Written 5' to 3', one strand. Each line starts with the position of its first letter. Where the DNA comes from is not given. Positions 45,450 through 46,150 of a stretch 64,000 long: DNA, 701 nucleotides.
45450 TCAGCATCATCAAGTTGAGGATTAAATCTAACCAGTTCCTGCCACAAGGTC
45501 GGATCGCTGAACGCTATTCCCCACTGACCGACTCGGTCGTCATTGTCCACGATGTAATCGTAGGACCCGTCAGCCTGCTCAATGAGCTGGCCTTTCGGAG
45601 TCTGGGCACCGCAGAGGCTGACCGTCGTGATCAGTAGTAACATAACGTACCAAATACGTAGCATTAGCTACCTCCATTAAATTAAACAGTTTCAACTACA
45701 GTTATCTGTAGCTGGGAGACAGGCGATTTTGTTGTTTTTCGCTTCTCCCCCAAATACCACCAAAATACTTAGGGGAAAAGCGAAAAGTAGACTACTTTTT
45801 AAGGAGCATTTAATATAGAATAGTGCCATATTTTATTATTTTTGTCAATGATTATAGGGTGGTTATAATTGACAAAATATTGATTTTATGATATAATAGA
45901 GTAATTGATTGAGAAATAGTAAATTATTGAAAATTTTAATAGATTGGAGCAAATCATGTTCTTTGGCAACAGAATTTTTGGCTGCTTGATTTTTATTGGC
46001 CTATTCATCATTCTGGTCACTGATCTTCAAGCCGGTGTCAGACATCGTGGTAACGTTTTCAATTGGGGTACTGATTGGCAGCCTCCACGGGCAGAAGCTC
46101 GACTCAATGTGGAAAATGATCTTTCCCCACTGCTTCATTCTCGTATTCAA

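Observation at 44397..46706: G+C-rich two-gene island (LysM membrane protein and beta-rich protein) wedged between mltG and the rplJ promoter/leader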

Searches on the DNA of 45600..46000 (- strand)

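Call 53: search_rna_families(source=window, start=45600, end=46000, threshold=evalue, max_evalue=10)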
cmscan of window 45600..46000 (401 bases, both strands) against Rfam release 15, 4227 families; matches with E-value up to 10: 13.
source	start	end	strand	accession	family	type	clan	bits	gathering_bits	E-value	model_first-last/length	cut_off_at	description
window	45719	45831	-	RF03922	MIR2119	Gene; miRNA;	-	25.4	73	0.35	1-188/188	no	MIR2119 microRNA precursor family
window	45928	45989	+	RF02291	TtnuCD15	Gene; snRNA; snoRNA; CD-box;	-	22.4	75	0.98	1-65/65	no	Tetrahymena snoRNA TtnuCD15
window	45730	45832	-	RF00425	SNORA18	Gene; snRNA; snoRNA; HACA-box;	CL00038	18.6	70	0.79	1-132/132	no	Small nucleolar RNA SNORA18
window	45681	45803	-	RF01859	Phe_leader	Cis-reg; leader;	-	16.2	55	4.1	1-125/125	no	Phenylalanine leader peptide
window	45714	45765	-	RF00039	DicF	Gene; antisense;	-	15.9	48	0.67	1-52/52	no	DicF RNA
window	45911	45997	+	RF00333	snoZ157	Gene; snRNA; snoRNA; CD-box;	CL00063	15.5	55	3.8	1-100/100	no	Small nucleolar RNA Z157/R69/R10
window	45735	45787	-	RF04214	MIR7526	Gene; miRNA;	-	14.5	110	5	1-113/113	no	MIR7526 microRNA precursor family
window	45731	45791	+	RF03933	MIR6445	Gene; miRNA;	-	14.1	100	7.4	1-117/117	no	MIR6445 microRNA precursor family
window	45740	45782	-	RF00805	mir-351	Gene; miRNA;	-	13.5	70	7.1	1-75/75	no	mir-351 microRNA precursor family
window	45679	45781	-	RF00236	ctRNA_pGA1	Gene; antisense;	-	13.4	45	4.8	1-79/79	no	ctRNA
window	45921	45951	+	RF01727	SAM-SAH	Cis-reg; riboswitch;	-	12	40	4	1-49/49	no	SAM/SAH riboswitch aptamer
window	45806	45845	-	RF01675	CrcZ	Gene; sRNA;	-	8.9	95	3.2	1-398/398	no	Pseudomonas sRNA CrcZ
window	45640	45837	+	RF01894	PCA3_2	Gene; lncRNA;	-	7.7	100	3.4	223-409/409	no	Prostate cancer antigen RNA 3 conserved region 2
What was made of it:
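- Tried and rejected: Only sub-threshold chance hits (call 53).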

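Call 70: build_rna_model(alignment_id=A6, structure=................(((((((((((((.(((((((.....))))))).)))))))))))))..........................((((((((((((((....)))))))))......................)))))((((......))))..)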
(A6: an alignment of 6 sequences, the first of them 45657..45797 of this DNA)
Model R1 built from alignment A6 (6 sequences, 159 columns); structure: as given.
model positions 140; base pairs 38; branch points 2; effective number of sequences 1.44; information 0.59 bits per position. Calibrated on 0.2 Mb of random sequence (short: E-values are rough).
structure used (alignment columns):
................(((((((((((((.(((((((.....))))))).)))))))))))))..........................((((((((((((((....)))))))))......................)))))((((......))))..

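Call 71: search_with_rna_model(model_id=R1, sources=[window, L001, L004, L005, L012, L013, L015, L018, L019, L021, L024, L029, L030, L032, L034, L035, L036, L037, L040, L042, L043, L046, L050, L053, L056, L059, L063, L067, L071, L083, L093, L095, L096, L102], max_evalue=1)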
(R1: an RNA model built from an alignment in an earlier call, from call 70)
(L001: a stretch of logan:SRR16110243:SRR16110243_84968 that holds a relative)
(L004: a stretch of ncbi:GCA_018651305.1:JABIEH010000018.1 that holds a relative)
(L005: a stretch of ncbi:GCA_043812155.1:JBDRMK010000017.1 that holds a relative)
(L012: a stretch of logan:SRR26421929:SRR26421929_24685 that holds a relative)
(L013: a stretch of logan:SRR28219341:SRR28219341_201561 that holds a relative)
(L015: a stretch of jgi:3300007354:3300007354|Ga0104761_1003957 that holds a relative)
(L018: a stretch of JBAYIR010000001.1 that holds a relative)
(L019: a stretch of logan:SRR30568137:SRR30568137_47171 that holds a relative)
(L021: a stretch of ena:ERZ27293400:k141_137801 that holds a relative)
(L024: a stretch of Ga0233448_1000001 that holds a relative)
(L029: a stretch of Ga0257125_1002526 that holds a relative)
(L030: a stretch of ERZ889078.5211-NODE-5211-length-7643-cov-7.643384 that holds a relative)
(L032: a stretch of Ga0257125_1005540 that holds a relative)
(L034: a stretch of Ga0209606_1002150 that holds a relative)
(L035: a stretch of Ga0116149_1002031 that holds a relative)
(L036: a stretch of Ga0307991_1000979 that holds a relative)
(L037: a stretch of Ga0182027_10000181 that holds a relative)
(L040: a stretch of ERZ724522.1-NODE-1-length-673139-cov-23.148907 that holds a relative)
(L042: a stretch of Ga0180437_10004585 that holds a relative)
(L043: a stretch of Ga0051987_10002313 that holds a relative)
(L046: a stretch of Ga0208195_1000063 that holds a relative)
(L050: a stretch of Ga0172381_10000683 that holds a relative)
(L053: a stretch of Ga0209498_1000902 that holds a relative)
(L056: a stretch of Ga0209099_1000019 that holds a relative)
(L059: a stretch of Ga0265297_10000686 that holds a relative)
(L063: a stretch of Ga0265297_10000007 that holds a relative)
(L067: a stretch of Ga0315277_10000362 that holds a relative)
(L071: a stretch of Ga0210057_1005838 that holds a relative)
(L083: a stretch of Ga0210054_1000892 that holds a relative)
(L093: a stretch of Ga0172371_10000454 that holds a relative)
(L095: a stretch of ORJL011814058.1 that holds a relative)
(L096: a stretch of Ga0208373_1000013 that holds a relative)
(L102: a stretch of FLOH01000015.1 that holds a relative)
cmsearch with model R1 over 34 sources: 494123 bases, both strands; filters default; matches with E-value up to 1: 15.
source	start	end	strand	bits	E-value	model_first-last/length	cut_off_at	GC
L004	7833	7983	+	138.5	6.6e-27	1-140/140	no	0.4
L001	5846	5983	+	135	3.7e-26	1-140/140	no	0.37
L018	7608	7745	-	134.4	4.9e-26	1-140/140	no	0.38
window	45658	45797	-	130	4.3e-25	1-140/140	no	0.39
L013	7662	7797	-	129.9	4.6e-25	1-140/140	no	0.4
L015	4514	4654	-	125.9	3.3e-24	1-140/140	no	0.43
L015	4583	4683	+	38.4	1.8e-05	1-140/140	no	0.36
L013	7725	7828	+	38.1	2.1e-05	1-140/140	no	0.28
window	45725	45834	+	34.2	0.00014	1-140/140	no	0.34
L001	5788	5915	-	33.9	0.00017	1-140/140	no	0.31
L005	7693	7847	+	32.3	0.00036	1-140/140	no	0.48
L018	7673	7784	+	31.6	0.0005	1-140/140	no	0.29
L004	7775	7905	-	31.5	0.00054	1-140/140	no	0.32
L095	8098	8221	-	20.9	0.1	1-140/140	no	0.34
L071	3164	3260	+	18.5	0.33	1-140/140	no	0.35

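Call 72: search_with_rna_model(model_id=R1, source=L005, start=7400, end=8100, max_evalue=1, filters=off, show_alignments=1)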
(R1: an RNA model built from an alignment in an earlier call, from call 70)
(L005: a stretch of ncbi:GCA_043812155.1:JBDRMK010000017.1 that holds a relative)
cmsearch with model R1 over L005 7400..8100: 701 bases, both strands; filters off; matches with E-value up to 1: 1.
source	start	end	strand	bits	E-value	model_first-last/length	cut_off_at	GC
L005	7693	7847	+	32.3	5.2e-07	1-140/140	no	0.48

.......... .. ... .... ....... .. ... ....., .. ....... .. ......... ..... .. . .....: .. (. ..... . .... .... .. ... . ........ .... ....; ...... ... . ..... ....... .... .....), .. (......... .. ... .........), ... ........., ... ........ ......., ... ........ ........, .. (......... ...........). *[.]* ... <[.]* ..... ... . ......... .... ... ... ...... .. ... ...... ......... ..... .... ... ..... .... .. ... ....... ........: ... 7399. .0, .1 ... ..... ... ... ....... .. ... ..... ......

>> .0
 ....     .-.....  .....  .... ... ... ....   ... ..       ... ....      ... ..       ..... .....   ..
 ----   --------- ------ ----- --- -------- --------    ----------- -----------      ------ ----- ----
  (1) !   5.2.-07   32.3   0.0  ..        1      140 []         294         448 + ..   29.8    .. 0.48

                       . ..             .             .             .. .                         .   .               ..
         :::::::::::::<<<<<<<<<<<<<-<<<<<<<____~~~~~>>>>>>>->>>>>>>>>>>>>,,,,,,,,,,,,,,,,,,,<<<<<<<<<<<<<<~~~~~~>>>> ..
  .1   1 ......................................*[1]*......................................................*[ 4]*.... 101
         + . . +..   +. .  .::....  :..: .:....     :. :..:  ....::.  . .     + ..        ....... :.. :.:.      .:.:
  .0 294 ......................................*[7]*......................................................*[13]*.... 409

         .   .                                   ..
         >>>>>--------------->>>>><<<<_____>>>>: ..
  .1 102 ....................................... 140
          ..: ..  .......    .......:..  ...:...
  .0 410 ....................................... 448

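Call 73: search_with_rna_model(model_id=R1, source=L012, start=6000, end=7400, max_evalue=10, filters=off, show_alignments=1)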
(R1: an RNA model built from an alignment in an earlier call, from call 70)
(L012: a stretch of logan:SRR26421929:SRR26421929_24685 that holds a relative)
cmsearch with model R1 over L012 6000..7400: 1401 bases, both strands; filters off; matches with E-value up to 10: 7.
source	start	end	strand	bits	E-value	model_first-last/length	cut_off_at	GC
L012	6996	7033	+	6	0.45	18-56/140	no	0.63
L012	7084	7205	+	5.7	0.51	1-140/140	no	0.49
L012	6955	6992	+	4.2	1.1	18-56/140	no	0.66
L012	6996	7033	-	3.1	1.8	18-56/140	no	0.63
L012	6250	6271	-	1.4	4.2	85-106/140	no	0.55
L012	6000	6096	+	1.4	4.3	1-140/140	no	0.47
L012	6925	6950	-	0.5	6.6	25-49/140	no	0.62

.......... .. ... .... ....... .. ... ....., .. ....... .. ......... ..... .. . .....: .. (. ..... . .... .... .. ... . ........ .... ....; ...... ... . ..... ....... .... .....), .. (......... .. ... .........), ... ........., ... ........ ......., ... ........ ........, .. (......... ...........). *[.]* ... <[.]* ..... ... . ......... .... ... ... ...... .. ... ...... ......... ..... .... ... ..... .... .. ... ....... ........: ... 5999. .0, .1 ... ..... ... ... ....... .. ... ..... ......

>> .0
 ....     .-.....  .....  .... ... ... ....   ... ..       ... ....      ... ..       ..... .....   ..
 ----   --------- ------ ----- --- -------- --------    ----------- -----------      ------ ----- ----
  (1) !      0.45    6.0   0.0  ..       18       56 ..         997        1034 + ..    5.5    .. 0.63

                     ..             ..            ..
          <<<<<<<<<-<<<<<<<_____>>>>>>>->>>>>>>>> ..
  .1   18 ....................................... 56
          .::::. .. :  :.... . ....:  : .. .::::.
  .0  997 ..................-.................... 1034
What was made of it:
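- Tried and rejected: No convincing match (call 73).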

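Call 74: search_with_rna_model(model_id=R1, sources=[window, L001, L004, L005, L013, L015, L018], max_evalue=0.000001, make_alignment=true)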
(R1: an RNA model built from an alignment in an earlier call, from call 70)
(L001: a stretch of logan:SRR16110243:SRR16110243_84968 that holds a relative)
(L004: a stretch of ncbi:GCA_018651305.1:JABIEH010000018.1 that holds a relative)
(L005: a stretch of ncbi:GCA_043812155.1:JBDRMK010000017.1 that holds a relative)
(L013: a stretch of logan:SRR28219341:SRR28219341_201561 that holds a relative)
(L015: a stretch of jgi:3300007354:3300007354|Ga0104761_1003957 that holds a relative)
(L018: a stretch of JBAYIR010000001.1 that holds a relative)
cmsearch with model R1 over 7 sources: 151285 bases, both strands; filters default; matches with E-value up to 0.000001: 6.
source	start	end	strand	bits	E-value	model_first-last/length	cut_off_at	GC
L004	7833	7983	+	138.5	2e-27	1-140/140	no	0.4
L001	5846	5983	+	135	1.1e-26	1-140/140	no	0.37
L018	7608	7745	-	134.4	1.5e-26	1-140/140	no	0.38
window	45658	45797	-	130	1.3e-25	1-140/140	no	0.39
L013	7662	7797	-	129.9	1.4e-25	1-140/140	no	0.4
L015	4514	4654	-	125.9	1e-24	1-140/140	no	0.43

Alignment A7: 6 matches aligned to the model, 155 columns, each read 5' to 3' on its own strand. Consensus structure (alignment columns), stored with it:
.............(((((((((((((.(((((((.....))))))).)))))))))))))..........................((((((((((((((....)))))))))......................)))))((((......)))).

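Call 91: search_with_rna_model(model_id=R1, sources=[L103, L104], max_evalue=1, show_alignments=2)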
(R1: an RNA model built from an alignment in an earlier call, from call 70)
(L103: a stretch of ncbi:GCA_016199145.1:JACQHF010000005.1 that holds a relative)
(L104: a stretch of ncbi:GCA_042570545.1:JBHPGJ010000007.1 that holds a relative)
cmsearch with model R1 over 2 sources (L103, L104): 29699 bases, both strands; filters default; matches with E-value up to 1: 2.
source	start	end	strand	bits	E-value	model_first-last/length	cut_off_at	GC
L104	7854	8007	+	44.4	5.6e-08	1-140/140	no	0.43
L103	7857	8007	+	23.7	0.0015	1-140/140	no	0.53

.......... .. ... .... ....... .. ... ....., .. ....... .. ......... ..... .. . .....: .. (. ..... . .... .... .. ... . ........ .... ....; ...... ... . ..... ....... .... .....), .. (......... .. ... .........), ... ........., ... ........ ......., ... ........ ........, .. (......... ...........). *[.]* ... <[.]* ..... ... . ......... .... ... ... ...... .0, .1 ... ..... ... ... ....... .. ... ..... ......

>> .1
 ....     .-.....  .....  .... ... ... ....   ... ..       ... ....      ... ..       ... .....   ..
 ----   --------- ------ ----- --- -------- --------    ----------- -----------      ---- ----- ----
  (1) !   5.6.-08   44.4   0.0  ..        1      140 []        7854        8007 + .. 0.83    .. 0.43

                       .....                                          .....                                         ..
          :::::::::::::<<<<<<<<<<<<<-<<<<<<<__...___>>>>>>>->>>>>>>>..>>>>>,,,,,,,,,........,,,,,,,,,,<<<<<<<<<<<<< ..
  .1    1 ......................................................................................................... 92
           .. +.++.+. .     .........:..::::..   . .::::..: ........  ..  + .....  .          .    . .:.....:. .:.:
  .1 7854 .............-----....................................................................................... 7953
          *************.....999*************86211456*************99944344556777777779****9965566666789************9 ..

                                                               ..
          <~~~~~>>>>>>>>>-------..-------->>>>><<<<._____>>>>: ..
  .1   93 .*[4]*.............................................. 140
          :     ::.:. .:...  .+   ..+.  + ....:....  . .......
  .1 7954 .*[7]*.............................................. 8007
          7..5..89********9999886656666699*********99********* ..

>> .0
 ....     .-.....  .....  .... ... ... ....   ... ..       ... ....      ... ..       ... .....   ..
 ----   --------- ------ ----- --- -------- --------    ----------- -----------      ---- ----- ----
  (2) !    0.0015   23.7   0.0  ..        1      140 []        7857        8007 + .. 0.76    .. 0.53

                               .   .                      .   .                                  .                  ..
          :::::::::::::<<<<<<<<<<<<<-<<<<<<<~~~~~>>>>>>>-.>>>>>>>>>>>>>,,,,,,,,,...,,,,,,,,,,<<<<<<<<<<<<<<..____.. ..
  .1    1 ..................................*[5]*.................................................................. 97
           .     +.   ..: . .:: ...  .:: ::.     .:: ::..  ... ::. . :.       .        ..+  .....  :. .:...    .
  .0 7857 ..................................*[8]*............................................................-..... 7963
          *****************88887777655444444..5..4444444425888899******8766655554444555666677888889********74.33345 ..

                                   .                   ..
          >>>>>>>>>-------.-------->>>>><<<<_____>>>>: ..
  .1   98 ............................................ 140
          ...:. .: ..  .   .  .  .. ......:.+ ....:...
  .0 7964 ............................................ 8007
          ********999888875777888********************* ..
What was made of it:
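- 45657..45797 (-): Conserved structured 5' leader of gene A. P1 is a 20-bp hairpin (45736-45786). The anti-SD UCUCC (45715-45719) pairs with the SD GGAGG (45671-45675) around hairpin P2 (45693-45714). A short stem covers the start codon (45662-45664). Covariance model hits upstream of non-syntenic A homologs: calls 71, 72 and 91.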
